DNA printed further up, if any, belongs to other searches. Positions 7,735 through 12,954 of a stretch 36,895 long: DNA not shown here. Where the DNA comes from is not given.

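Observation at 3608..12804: Six-gene RHH / kinase / vWA / PP2C / transglutaminase-like / helicase-nuclease operon: candidate composite defence (conflict) system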

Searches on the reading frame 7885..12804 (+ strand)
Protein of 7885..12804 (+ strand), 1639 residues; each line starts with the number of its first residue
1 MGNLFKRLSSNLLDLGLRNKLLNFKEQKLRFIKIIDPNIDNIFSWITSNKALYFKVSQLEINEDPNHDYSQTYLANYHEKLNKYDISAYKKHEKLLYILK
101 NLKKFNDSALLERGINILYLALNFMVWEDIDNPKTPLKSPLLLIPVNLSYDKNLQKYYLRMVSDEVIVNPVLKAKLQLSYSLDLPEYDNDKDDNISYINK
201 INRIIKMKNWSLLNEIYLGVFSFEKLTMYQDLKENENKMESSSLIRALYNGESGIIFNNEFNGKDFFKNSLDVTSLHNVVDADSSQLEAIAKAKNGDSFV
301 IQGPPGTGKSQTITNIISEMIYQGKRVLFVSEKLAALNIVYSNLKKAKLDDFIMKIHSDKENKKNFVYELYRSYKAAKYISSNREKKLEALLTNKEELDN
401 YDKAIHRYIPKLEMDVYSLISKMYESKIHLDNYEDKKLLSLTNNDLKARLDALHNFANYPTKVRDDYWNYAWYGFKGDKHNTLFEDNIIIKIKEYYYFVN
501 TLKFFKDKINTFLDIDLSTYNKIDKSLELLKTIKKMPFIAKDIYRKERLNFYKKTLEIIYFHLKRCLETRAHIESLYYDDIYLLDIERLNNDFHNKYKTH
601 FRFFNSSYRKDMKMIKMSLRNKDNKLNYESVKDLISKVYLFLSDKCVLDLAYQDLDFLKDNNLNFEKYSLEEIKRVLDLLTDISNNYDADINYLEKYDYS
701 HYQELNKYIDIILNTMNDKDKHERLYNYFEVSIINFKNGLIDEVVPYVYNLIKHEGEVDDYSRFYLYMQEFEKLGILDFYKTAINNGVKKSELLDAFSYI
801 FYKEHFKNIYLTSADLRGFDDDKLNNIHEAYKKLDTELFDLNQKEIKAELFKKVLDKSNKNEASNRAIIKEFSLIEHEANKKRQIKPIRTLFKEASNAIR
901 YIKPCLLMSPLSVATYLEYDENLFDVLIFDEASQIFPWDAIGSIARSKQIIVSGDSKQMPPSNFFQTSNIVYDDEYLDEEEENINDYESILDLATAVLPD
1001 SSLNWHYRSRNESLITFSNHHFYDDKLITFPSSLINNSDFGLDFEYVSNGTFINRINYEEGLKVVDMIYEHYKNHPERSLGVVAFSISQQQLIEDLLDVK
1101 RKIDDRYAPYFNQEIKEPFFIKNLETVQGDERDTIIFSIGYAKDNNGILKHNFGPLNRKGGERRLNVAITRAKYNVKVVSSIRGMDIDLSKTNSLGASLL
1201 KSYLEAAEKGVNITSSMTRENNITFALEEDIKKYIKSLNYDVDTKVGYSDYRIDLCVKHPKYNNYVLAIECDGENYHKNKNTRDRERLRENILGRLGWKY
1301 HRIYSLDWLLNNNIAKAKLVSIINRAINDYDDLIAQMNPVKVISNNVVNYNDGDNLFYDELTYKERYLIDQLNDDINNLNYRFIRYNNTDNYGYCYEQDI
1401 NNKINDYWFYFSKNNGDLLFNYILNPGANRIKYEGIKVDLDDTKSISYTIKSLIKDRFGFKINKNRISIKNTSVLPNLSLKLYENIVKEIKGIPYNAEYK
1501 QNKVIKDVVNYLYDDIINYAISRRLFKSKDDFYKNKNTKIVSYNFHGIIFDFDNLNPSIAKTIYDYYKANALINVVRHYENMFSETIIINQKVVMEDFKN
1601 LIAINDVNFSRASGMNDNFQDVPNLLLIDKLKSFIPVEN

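Call 5: search_protein_families(library=pfam, proteins=[window:7885-12804:+], max_evalue=0.01)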
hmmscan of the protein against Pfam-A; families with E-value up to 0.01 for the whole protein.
window:7885-12804:+ (1639 aa): 11 families
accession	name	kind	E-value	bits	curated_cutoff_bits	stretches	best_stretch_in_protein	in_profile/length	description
PF13195.11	DUF4011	-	2.6e-31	109.1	22.2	1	11-176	1-158/158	Protein of unknown function (DUF4011)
PF18741.7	MTES_1575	-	5.9e-28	97.2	38.2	1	1228-1321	2-94/96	REase_MTES_1575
PF13086.12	AAA_11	-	1.8e-16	61.1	27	2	283-416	3-137/257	AAA domain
PF13087.12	AAA_12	-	1.5e-12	48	27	1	1002-1181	19-193/195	AAA domain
PF13245.12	AAA_19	-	8.4e-07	29.7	25.1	1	286-332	1-49/134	AAA domain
PF04851.21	ResIII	-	2.5e-06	28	22.5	1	286-386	8-98/164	Type III restriction enzyme, res subunit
PF09848.15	SLFN-g3_helicase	-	1.8e-05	24.7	24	1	299-368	4-71/354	Schlafen group 3, DNA/RNA helicase domain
PF05127.21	NAT10_TcmA_helicase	-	0.00022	21.6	22.7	0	300-386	1-84/176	RNA cytidine acetyltransferase NAT10/TcmA, helicase domain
PF13604.12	AAA_30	-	0.00076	19.7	27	0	284-336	4-58/191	AAA domain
PF00270.35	DEAD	-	0.0012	19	26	1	285-357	3-77/167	DEAD/DEAH box helicase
PF01443.25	Viral_helicase1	-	0.0026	18.1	21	0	300-339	2-37/228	Viral superfamily 1 RNA helicase core domain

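Call 6: search_protein_families(library=padloc, proteins=[window:7885-12804:+], max_evalue=0.01)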
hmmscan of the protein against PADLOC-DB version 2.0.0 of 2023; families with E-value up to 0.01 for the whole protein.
window:7885-12804:+ (1639 aa): 6 families
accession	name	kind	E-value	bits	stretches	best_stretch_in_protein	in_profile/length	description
PDLC05009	PDC-S37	-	0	1160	1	5-1333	10-1348/1550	-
PDLC02194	Hhe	-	2.7e-158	526.9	2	801-1329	1260-1782/1911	-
PDLC03920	MkoA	-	1.5e-28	97.7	2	917-1194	784-1089/1112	-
PDLC03924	MkoC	-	1.8e-22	77.4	2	843-1209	575-968/1136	-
PDLC04140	mad8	-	1.2e-06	26.3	1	296-396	27-115/314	mads_8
PDLC02895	DpdJ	-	4.5e-05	18.4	0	922-962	191-234/2112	DpdJ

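Call 8: search_protein_families(library=ncbifam, proteins=[window:7885-12804:+], max_evalue=0.01)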
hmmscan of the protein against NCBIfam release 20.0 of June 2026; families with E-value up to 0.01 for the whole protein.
window:7885-12804:+ (1639 aa): 8 families
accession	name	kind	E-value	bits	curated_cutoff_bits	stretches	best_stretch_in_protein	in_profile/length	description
NF058533.1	antiphage_ProA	equivalog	0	1074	1500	1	6-1330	361-1710/1903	anti-phage protein ProA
NF042953.1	Hhe_antiphage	equivalog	1.2e-227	759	2000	3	625-1325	979-1679/1797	DUF4011 domain-containing anti-phage protein Hhe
TIGR00376.1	TIGR00376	hypoth_equivalog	5.7e-27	94.4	348.9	2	839-1186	277-615/639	IGHMBP2 family helicase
NF040671.1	PLuB_AAA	exception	5.5e-20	70.4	999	2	918-1181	957-1231/1256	PLuB system helicase-like protein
TIGR01448.2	helicase_RecD2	equivalog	2.2e-06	26.1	500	1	268-328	303-363/713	SF1B family DNA helicase RecD2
TIGR01447.1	recD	equivalog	4e-05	22.4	310.15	0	275-323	139-190/597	exodeoxyribonuclease V subunit alpha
NF038214.1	IS21_help_AAA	equivalog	0.00064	19.5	200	1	271-332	65-126/232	IS21-like element helper ATPase IstB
TIGR03420.1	DnaA_homol_Hda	equivalog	0.0092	15.5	194.8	0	285-348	27-92/226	DnaA regulatory inactivator Hda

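Call 20: find_homologous_proteins(query=window:7885-12804:+, max_evalue=1e-20)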
Query window:7885-12804:+ (1639 aa): 7755 proteins with E <= 1e-20 among 8000 candidates; the best 120 are listed.
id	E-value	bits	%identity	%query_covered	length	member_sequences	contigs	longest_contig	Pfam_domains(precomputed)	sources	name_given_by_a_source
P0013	0.0e+0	3616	100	100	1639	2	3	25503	PF13195.12,PF13087.13,PF13086.13,PF13245.13,PF18741.8,PF09848.16,PF04851.22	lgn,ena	-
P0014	0.0e+0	1243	42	99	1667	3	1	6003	PF13195.12,PF13087.13,PF13086.13,PF13604.13,PF13245.13,PF18741.8,PF10881.15,PF04851.22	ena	-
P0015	0.0e+0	1230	41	100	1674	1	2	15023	PF13195.12,PF13087.13,PF13086.13,PF00270.36,PF13604.13,PF13245.13,PF18741.8,PF09848.16,PF04851.22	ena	-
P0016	0.0e+0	1226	42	100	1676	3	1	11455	PF13195.12,PF13087.13,PF13086.13,PF13245.13,PF18741.8,PF04851.22,PF20720.4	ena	-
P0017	0.0e+0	1224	40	100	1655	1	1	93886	PF13195.12,PF13087.13,PF13086.13,PF00270.36,PF13604.13,PF13245.13,PF18741.8,PF04851.22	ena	-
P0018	0.0e+0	1220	41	100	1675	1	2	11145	PF13195.12,PF13087.13,PF13086.13,PF13245.13,PF18741.8,PF04851.22,PF20720.4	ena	-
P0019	0.0e+0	1209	40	100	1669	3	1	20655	PF13195.12,PF13087.13,PF13086.13,PF13245.13,PF18741.8,PF09848.16,PF04851.22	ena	-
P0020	0.0e+0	1204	41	100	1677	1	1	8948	PF13195.12,PF13087.13,PF13086.13,PF13245.13,PF18741.8,PF04851.22,PF20720.4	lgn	-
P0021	0.0e+0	1203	41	100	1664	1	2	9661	PF13195.12,PF13087.13,PF13086.13,PF13245.13,PF18741.8,PF04851.22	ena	-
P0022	0.0e+0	1189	40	99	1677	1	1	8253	PF13195.12,PF13087.13,PF13086.13,PF00270.36,PF13604.13,PF13245.13,PF18741.8,PF20720.4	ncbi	-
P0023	0.0e+0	1182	39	100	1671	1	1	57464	PF13195.12,PF13087.13,PF13086.13,PF13245.13,PF18741.8,PF09848.16,PF04851.22,PF20720.4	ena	-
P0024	0.0e+0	1179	39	100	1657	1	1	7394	PF13195.12,PF13087.13,PF13086.13,PF00270.36,PF13604.13,PF13245.13,PF18741.8,PF04851.22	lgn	-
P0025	0.0e+0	1173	39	100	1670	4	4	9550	PF13195.12,PF13087.13,PF13086.13,PF13245.13,PF18741.8,PF04851.22,PF20720.4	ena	-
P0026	0.0e+0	1048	39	100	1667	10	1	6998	PF13195.12,PF13087.13,PF13086.13,PF00270.36,PF13245.13,PF18741.8,PF09848.16,PF04851.22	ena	-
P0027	4.1e-294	998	37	100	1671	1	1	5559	PF13195.12,PF13087.13,PF13086.13,PF00270.36,PF13245.13,PF18741.8,PF09848.16,PF04851.22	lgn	-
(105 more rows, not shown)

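Call 21: find_encoding_contigs(protein=P0017, flank=10000, max_places=2)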
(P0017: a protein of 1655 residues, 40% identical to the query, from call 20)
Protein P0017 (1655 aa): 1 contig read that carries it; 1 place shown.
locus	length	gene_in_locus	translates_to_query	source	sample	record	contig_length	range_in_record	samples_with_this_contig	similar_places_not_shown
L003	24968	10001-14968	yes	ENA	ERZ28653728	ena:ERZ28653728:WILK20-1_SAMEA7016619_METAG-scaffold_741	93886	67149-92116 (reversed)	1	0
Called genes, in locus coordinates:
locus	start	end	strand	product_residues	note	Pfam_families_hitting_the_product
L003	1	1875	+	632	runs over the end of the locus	-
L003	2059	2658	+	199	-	PF13240:Zn_Ribbon_1, PF13248:Zn_ribbon_3 (weak)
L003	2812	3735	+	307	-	PF01381:HTH_3, PF12844:HTH_19, PF13443:HTH_26 (weak), PF13560:HTH_31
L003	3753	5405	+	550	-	-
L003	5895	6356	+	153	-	-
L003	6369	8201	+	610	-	PF13175:AAA_15, PF13304:AAA_21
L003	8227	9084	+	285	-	PF08378:NERD, PF01396:Zn_ribbon_Top1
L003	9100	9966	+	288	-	PF01844:HNH, PF14279:HNH_5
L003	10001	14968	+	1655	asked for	PF13195:DUF4011, PF00270:DEAD (faint), PF04851:ResIII (weak), PF13086:AAA_11 (weak), PF13245:AAA_19 (faint), PF13086:AAA_11 (weak), PF13087:AAA_12, PF18741:MTES_1575, +1 more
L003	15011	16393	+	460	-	PF26348:SRA_ScoMcrA, PF00293:NUDIX, PF14815:NUDIX_4, PF13020:NOV_C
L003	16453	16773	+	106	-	PF12643:MazG-like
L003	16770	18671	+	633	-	PF09848:SLFN-g3_helicase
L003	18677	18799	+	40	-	-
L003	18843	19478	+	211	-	PF02659:Mntp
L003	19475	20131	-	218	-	-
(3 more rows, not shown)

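Call 22: find_encoding_contigs(protein=P0023, flank=10000, max_places=2)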
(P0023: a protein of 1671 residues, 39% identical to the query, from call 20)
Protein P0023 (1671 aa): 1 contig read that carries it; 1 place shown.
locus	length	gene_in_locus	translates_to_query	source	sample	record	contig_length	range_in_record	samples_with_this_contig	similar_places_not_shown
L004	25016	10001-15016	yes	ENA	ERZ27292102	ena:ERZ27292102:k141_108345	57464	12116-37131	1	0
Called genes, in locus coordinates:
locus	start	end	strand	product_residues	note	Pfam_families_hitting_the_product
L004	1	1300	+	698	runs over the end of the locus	PF09479:Flg_new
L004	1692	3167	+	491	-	PF12161:HsdM_N, PF02384:N6_Mtase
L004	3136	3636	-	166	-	PF01420:Methylase_S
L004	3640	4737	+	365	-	PF01420:Methylase_S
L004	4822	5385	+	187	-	PF01420:Methylase_S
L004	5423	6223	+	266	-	PF00589:Phage_integrase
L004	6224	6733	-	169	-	PF01420:Methylase_S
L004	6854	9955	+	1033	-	PF04313:HSDR_N, PF00270:DEAD (faint), PF04851:ResIII, PF18766:SWI2_SNF2, PF22679:T1R_D3-like, PF11867:T1RH-like_C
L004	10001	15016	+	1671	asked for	PF13195:DUF4011, PF04851:ResIII (weak), PF09848:SLFN-g3_helicase (faint), PF13086:AAA_11, PF13245:AAA_19 (faint), PF20720:nSTAND3 (faint), PF13087:AAA_12, PF18741:MTES_1575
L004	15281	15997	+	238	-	PF08378:NERD, PF01396:Zn_ribbon_Top1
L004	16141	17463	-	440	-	-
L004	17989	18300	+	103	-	PF12844:HTH_19 (weak), PF13560:HTH_31 (weak), PF01381:HTH_3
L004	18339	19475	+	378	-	PF00149:Metallophos (weak)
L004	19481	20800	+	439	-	PF04326:SLFN_AlbA_2, PF13749:HATPase_c_4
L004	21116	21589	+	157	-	PF01381:HTH_3, PF01909:NTP_transf_2, PF18765:Polbeta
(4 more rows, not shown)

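Call 23: find_encoding_contigs(protein=P0019, flank=10000, max_places=2)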
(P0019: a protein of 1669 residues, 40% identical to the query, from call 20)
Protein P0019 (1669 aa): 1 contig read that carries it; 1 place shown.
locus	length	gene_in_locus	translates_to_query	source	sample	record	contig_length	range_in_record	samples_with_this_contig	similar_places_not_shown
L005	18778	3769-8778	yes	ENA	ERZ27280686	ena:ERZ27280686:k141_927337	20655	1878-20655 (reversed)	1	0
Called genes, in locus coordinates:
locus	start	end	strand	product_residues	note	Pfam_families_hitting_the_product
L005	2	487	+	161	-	?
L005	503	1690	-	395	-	PF13306:LRR_5 (faint)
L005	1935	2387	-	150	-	-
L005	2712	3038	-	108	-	-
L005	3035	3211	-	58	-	PF14192:DUF4314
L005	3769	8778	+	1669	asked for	PF13195:DUF4011, PF04851:ResIII (weak), PF09848:SLFN-g3_helicase (faint), PF13086:AAA_11, PF13245:AAA_19 (faint), PF13086:AAA_11 (weak), PF13087:AAA_12, PF18741:MTES_1575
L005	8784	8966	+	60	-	-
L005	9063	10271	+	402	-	PF12102:MrcB_N, PF13020:NOV_C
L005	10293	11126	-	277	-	PF10544:T5orf172, PF13455:MUG113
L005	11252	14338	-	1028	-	PF04313:HSDR_N, PF00270:DEAD, PF04851:ResIII, PF18766:SWI2_SNF2, PF22679:T1R_D3-like, PF12008:EcoR124_C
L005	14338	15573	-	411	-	-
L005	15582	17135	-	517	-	PF12161:HsdM_N, PF02384:N6_Mtase, PF07669:Eco57I (faint)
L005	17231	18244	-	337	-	PF11185:DUF2971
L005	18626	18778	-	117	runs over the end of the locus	-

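Call 46: find_related_loci(query=window:7885-12804:+, collection=metagenome_contigs, flank=10000)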
Query window:7885-12804:+ (1639 aa) in metagenome_contigs; peptide patterns used: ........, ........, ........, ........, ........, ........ (x = any residue, [..] = any of these).
74 stretches matched a pattern, but none encodes a relative of the query by tblastn (E <= 1e-3).

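Call 48: find_related_loci(query=A4, collection=metagenome_contigs, flank=10000)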
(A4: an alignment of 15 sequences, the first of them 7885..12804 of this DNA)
Query A4 (1639 aa) in metagenome_contigs; peptide patterns used: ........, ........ (x = any residue, [..] = any of these).
600 stretches matched a pattern (row limit reached: there are more); 348 encode a relative of the query (tblastn E <= 1e-3); the best 80 are kept; 80 distinct loci.
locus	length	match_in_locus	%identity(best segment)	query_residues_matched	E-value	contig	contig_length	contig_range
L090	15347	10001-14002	34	12-1327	0e+0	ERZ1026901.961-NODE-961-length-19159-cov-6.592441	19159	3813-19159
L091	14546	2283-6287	35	12-1327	0e+0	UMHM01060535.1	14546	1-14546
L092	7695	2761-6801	34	12-1327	0e+0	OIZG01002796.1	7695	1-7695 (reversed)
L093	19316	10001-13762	36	9-1309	0e+0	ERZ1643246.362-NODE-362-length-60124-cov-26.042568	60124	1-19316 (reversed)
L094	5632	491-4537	29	11-1326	3e-172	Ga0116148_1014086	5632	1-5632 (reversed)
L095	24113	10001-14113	30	12-1350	3e-159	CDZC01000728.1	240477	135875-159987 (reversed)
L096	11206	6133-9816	29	112-1326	2e-156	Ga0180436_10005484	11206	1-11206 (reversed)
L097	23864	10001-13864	29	112-1379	4e-155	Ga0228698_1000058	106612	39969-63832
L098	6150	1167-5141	30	3-1308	1e-153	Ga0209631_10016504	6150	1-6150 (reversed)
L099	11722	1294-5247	30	12-1308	5e-150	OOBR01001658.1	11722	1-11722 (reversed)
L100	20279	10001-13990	29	12-1308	2e-145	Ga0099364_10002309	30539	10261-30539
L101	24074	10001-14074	35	12-1340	0e+0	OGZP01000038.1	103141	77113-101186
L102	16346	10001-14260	35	5-1395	0e+0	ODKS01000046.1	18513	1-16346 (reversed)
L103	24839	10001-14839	41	12-1340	1e-131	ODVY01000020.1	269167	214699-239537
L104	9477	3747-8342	34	12-1373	3e-130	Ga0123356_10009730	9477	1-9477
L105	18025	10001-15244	42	12-1330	2e-126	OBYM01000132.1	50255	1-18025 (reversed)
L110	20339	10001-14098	40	10-1337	6e-113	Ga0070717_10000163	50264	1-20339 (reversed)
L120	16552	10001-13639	40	93-1330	3e-101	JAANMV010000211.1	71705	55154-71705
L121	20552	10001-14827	36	4-1328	2e-100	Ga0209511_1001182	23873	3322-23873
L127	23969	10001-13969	35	6-1349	3e-93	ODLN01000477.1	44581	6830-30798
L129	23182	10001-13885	43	6-1311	1e-91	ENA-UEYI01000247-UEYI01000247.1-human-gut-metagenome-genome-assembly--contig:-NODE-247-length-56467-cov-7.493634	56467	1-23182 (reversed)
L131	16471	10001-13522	40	112-1309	3e-91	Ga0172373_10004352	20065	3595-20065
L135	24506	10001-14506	31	96-1308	3e-82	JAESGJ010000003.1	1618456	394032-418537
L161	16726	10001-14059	44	5-1319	3e-110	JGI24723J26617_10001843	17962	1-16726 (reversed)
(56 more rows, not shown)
